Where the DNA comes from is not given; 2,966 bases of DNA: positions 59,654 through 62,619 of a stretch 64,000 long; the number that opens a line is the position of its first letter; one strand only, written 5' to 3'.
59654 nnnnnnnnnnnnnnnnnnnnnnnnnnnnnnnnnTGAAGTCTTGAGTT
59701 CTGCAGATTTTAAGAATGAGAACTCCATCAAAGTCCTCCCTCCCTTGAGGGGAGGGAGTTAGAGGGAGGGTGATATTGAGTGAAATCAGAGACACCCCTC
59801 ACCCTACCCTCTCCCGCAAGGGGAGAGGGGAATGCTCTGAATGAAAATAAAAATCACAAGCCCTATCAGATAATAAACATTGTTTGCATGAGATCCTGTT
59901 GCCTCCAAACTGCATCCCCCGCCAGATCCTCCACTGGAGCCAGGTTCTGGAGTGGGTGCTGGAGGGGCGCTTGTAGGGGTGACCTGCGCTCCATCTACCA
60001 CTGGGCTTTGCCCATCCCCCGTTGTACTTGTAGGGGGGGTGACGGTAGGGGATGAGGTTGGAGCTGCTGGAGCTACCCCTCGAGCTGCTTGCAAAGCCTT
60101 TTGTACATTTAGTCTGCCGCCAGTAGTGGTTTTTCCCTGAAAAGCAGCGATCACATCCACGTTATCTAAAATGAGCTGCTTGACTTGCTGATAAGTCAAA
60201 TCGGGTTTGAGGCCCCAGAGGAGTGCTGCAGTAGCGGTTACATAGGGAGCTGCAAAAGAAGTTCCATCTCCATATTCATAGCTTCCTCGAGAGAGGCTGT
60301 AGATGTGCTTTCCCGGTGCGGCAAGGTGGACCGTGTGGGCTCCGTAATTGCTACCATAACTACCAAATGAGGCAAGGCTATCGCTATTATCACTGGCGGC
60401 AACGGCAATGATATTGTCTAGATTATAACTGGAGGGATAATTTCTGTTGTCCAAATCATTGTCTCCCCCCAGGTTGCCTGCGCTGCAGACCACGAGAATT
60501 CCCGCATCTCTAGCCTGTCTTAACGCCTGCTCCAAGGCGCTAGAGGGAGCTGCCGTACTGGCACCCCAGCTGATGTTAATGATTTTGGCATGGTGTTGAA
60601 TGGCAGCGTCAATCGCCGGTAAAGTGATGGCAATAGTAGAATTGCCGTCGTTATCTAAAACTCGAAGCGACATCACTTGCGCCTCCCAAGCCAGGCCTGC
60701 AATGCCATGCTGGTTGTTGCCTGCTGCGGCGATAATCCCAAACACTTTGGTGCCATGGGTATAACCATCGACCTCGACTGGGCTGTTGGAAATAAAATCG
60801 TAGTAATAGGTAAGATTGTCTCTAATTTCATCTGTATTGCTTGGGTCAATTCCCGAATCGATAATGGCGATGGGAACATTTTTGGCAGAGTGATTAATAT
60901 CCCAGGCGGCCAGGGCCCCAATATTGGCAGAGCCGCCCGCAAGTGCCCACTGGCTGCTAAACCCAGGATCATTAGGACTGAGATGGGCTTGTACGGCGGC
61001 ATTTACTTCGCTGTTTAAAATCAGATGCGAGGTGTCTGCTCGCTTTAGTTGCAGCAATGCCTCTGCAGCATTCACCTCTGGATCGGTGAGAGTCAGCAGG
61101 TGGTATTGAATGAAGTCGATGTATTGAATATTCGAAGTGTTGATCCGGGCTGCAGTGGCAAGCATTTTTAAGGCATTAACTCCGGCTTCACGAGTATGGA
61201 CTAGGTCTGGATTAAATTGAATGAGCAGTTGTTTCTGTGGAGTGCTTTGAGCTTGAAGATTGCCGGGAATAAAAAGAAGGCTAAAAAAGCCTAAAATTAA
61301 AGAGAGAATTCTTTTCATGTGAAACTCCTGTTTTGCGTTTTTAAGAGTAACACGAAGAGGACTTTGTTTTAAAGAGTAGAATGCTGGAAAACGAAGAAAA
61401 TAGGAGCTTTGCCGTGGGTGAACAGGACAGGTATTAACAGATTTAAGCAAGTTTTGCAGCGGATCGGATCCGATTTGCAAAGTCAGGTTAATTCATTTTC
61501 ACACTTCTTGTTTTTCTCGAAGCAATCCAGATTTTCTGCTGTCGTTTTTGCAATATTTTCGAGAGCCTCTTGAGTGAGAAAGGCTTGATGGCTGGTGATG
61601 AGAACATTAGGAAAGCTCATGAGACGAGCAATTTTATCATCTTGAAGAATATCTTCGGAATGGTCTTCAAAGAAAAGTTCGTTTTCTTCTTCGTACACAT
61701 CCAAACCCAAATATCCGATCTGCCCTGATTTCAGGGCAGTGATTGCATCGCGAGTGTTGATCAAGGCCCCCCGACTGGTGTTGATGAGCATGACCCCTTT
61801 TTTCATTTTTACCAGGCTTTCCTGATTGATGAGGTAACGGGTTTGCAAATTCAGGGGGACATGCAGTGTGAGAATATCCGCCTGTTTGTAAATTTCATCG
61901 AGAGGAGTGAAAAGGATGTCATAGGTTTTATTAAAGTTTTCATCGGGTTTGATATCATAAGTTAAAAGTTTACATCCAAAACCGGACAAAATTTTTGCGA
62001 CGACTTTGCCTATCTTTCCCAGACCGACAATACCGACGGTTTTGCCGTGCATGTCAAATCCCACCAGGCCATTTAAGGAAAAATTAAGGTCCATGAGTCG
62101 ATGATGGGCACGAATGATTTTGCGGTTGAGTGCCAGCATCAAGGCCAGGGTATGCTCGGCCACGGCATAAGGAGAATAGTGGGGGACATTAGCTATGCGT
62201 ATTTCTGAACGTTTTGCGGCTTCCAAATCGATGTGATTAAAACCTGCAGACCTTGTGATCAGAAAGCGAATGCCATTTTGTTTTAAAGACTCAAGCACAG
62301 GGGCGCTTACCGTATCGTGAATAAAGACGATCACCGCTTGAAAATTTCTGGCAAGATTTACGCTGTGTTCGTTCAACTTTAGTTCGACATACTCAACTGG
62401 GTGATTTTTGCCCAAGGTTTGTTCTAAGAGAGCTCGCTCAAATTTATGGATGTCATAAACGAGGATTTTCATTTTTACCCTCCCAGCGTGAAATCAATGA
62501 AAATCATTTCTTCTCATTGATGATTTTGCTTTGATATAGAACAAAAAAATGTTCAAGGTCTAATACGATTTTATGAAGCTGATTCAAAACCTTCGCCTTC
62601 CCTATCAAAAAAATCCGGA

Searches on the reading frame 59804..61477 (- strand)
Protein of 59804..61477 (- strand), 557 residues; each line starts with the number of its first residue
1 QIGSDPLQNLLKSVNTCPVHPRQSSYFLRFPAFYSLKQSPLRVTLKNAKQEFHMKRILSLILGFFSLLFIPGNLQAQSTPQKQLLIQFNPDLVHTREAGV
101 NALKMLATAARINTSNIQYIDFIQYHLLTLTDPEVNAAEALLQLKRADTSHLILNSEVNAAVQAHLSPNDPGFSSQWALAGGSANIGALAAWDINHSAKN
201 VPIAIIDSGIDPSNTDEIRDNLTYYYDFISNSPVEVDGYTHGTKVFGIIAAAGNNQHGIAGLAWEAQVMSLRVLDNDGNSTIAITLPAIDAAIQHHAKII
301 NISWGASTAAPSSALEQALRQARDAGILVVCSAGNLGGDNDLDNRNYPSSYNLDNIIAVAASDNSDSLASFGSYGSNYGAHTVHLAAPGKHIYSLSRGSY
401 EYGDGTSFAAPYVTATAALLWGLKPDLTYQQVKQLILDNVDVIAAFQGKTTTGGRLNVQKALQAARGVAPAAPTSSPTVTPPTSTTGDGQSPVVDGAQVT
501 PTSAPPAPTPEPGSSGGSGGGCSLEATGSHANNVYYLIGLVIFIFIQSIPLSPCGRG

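Call 18: search_protein_families(library=pfam, proteins=[window:59804-61477:-], max_evalue=0.001)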
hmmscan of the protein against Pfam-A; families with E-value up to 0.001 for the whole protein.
window:59804-61477:- (557 aa): 1 family
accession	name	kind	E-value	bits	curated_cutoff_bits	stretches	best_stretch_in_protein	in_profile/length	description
PF00082.27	Peptidase_S8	-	8.7e-52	176.7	21.8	1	199-440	2-273/288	Subtilase family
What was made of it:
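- Checked: The convergent S8 protease is also confirmed: Peptidase_S8 at E=9e-52 on 59804..61480, minus strand (call 18).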

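Call 99: search_protein_families(library=ncbifam, proteins=[window:59804-61318:-], max_evalue=0.01)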
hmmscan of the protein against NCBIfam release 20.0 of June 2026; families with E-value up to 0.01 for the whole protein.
window:59804-61318:- (504 aa): 9 families
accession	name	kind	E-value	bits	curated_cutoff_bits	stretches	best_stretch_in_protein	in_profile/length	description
TIGR03921.1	T7SS_mycosin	equivalog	2.2e-45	155.3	278.75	1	138-432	6-314/353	type VII secretion-associated serine protease mycosin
NF033595.1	denti_PrtP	equivalog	6.2e-24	84.5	300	2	246-413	341-506/606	dentilisin complex serine proteinase subunit PrtP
TIGR03895.1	protease_PatA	subfamily_domain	8.4e-20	71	421.05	1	188-460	1-273/606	PatA/PatG family cyanobactin maturation protease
NF049966.1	QH_SP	equivalog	6e-17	61.7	165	1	150-385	2-209/219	subtilisin-like serine protease QhpE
NF040553.1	SGO_0316_fam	subfamily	4.4e-10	37.9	1400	1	172-283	344-464/1486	SGO_0316/SGO_0317 family LPXTG-anchored serine peptidase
NF042956.1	IteS_antiphage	equivalog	7.3e-10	37.7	900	1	142-299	250-407/747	S8 family anti-phage peptidase IteS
NF040809.1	germ_prot_CspBA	exception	4.5e-09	34.5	1250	1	182-285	718-826/1099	bifunctional germination protease/germinant receptor pseudoprotease CspBA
NF040808.2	CspC_non_triad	exception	0.0061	15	675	0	182-289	163-282/556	bile acid germinant receptor pseudoprotease CspC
NF033865.1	fusolisin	equivalog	0.0099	14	999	0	348-389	340-381/1006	fusolisin family autotransporter serine protease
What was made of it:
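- Tried and rejected: The S8 protease best matches the T7SS mycosin model, at 155 bits against a cut-off of 279 (call 99).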

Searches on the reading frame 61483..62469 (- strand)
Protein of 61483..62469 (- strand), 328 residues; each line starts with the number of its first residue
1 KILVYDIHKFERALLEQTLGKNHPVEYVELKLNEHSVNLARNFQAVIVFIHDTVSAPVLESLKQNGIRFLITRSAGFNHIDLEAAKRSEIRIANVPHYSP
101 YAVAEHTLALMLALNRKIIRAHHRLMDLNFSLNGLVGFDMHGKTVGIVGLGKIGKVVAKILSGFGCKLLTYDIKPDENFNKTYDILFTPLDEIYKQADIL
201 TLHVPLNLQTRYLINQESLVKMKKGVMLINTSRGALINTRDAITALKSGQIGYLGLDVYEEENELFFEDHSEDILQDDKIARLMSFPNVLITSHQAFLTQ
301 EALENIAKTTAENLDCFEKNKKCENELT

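Call 18: search_protein_families(library=pfam, proteins=[window:61483-62469:-], max_evalue=0.001)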
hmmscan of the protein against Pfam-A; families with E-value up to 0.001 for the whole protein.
window:61483-62469:- (328 aa): 5 families
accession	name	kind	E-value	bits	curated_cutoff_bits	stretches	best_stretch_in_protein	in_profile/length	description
PF02826.25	2-Hacid_dh_C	-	7.9e-51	172.4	25.1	1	108-296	1-178/178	D-isomer specific 2-hydroxyacid dehydrogenase, NAD binding domain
PF00389.36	2-Hacid_dh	-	1.5e-28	99.6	24.6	1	3-326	2-132/134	D-isomer specific 2-hydroxyacid dehydrogenase, catalytic domain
PF03446.21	NAD_binding_2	-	3e-06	27.8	21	1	144-256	1-117/161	NAD binding domain of 6-phosphogluconate dehydrogenase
PF00670.27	AdoHcyase_NAD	-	3.7e-05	24.3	27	1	140-231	21-109/162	S-adenosyl-L-homocysteine hydrolase, NAD binding domain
PF03686.19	UPF0146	-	0.00055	20.3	26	0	144-210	16-85/129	Uncharacterised protein family (UPF0146)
